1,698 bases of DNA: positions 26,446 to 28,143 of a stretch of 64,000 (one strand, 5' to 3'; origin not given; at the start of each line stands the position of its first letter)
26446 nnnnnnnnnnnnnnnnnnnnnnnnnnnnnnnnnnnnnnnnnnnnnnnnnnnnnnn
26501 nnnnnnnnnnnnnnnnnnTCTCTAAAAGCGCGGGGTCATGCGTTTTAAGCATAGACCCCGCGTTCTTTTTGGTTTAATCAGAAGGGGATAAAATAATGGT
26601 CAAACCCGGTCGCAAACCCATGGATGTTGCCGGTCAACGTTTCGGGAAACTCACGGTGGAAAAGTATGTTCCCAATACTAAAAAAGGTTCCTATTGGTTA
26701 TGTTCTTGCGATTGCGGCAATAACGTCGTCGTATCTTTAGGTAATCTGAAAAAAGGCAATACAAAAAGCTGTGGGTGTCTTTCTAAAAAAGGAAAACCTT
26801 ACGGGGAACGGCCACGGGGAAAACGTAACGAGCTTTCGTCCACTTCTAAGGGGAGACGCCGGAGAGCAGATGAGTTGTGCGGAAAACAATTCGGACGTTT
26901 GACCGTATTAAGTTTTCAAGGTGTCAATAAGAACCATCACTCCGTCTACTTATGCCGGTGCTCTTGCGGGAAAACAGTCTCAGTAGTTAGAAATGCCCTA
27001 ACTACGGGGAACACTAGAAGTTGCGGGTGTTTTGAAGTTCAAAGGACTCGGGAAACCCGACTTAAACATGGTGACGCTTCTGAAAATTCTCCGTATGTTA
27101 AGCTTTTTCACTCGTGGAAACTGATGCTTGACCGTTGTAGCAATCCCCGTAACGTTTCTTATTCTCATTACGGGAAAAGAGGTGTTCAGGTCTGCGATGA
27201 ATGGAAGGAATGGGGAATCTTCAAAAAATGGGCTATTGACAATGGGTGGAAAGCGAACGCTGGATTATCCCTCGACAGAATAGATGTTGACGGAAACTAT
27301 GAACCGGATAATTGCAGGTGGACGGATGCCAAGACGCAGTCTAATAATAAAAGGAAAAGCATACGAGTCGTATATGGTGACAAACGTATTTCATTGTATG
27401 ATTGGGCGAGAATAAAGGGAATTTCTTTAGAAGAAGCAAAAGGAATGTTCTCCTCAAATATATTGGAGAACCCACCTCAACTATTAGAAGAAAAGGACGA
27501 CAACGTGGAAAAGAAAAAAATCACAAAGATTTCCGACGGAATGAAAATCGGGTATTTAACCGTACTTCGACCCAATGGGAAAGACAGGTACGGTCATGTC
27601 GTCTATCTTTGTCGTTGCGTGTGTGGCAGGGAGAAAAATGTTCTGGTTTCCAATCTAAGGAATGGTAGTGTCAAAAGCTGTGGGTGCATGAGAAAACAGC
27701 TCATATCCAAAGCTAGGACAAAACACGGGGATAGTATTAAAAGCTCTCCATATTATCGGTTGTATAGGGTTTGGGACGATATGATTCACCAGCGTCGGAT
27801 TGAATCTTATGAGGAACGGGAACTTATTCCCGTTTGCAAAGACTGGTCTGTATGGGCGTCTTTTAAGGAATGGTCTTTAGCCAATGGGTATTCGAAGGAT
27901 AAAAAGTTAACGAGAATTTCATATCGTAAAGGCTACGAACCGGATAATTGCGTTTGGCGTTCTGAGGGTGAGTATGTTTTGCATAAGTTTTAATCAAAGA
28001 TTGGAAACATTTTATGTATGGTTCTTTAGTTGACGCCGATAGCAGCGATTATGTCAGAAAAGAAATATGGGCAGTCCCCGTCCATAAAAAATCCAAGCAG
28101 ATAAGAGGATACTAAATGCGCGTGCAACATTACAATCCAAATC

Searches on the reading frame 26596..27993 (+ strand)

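Call 11: search_protein_families(library=phrogs, proteins=[window:26596-27993:+], max_evalue=0.001)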
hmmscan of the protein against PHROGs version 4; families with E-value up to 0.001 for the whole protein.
window:26596-27993:+ (465 aa): 9 families
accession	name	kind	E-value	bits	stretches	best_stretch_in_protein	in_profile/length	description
phrog_374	-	DNA, RNA and nucleotide metabolism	5.8e-109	366.6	3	83-260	186-360/617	HNH endonuclease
phrog_3377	-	DNA, RNA and nucleotide metabolism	2.8e-47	162.1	2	169-296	13-143/196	HNH endonuclease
phrog_8790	-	DNA, RNA and nucleotide metabolism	1.8e-39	137.1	2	167-370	22-241/241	restriction endonuclease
phrog_2081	-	DNA, RNA and nucleotide metabolism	4.3e-29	102.9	2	81-256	19-200/433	HNH endonuclease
phrog_953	-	DNA, RNA and nucleotide metabolism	9.7e-17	62.4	2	169-254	223-307/420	HNH endonuclease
phrog_22195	-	unknown function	1e-15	58.8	3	87-156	3-68/148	-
phrog_18493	-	unknown function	1.6e-15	58.3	1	71-149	38-112/136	-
phrog_27240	-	unknown function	5.6e-15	56.9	2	317-378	11-67/132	-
phrog_13470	-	DNA, RNA and nucleotide metabolism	9.8e-06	26.8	0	87-157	5-67/152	HNH endonuclease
